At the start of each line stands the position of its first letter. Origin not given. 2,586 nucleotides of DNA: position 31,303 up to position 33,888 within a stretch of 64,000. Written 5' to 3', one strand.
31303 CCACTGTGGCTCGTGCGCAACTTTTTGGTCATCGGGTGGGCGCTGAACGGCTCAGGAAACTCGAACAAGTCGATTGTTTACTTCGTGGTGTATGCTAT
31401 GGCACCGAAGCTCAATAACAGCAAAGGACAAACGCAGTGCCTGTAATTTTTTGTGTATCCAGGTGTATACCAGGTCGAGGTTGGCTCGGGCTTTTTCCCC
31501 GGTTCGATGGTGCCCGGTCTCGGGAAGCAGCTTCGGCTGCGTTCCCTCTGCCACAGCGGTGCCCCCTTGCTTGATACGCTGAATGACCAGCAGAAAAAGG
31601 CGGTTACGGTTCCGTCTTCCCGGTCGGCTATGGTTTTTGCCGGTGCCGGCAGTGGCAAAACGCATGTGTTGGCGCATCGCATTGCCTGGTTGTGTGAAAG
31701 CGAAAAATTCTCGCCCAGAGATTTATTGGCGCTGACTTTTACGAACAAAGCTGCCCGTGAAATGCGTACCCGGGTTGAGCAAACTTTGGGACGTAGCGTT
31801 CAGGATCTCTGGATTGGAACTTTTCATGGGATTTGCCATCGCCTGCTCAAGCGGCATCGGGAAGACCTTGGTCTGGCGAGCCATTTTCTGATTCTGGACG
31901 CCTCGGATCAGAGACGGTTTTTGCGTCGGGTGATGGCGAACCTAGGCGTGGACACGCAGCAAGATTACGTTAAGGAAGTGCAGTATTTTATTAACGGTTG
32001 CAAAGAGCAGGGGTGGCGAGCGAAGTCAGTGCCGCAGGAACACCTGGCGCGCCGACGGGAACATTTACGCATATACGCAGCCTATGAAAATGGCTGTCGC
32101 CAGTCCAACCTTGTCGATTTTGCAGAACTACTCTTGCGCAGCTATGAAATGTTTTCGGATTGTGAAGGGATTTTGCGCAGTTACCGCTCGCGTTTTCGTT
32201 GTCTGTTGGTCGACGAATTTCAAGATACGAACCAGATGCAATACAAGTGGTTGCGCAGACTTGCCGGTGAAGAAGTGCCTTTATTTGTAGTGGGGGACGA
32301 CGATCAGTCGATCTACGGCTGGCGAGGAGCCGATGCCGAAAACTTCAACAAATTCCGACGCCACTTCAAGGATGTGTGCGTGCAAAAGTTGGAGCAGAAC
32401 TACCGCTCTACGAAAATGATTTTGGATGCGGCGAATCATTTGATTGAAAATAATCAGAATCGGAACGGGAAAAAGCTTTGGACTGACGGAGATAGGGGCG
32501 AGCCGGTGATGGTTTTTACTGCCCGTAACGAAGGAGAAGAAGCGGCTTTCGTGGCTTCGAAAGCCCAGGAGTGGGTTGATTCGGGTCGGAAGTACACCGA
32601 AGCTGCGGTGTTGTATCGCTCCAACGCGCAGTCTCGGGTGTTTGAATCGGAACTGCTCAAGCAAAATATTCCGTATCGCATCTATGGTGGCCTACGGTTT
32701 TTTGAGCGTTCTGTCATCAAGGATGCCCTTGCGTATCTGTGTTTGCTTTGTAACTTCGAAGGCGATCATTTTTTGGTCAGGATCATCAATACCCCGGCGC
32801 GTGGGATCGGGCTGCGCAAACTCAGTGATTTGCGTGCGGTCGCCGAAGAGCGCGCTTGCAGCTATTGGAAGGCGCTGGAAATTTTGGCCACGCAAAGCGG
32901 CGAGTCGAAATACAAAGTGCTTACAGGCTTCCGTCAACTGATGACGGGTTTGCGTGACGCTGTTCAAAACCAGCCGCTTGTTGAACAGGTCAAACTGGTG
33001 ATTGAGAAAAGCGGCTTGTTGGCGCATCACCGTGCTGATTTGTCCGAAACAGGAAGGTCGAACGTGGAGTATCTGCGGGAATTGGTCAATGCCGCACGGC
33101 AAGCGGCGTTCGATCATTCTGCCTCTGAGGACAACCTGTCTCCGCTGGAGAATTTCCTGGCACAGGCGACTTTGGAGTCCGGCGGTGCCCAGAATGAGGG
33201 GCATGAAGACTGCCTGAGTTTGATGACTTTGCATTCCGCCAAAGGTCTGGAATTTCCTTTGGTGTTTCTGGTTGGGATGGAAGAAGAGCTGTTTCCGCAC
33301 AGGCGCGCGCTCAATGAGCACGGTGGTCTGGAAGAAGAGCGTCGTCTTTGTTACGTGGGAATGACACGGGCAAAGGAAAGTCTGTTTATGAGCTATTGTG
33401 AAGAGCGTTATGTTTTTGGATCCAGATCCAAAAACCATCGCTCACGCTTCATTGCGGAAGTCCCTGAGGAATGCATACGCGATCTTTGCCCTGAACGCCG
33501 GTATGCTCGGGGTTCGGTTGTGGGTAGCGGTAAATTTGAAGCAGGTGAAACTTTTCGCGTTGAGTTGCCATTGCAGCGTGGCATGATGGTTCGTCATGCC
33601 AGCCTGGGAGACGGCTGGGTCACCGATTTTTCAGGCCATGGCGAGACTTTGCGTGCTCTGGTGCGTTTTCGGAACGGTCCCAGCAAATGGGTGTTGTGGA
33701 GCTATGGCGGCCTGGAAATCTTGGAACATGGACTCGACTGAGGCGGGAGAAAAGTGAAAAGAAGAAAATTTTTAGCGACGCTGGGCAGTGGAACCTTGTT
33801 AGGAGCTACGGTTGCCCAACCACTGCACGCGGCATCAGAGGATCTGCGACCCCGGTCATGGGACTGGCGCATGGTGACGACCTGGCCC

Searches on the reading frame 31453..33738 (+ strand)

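Call 41: search_protein_families(library=pfam, proteins=[window:31453-33738:+], max_evalue=0.001)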
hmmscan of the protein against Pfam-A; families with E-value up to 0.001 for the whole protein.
window:31453-33738:+ (762 aa): 7 families
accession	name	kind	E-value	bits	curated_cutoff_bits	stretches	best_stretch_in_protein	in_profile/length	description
PF00580.27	UvrD-helicase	-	6.6e-83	279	23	1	43-306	1-271/271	UvrD/REP helicase N-terminal domain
PF13361.12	UvrD_C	-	7.3e-74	249.7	25.6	1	312-650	2-349/350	UvrD-like helicase C-terminal domain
PF13245.12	AAA_19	-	1.6e-21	77.3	25.1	1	47-289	1-132/134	AAA domain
PF13538.12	UvrD_C_2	-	1.4e-08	34.9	27.4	1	590-646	4-51/52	UvrD-like helicase C-terminal domain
PF13604.12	AAA_30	-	1.8e-06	28.3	27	1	42-110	1-68/191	AAA domain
PF13401.12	AAA_22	-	5.1e-05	24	27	0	57-272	6-109/130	AAA domain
PF01443.25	Viral_helicase1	-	0.00012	22.4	21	0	521-644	106-224/228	Viral superfamily 1 RNA helicase core domain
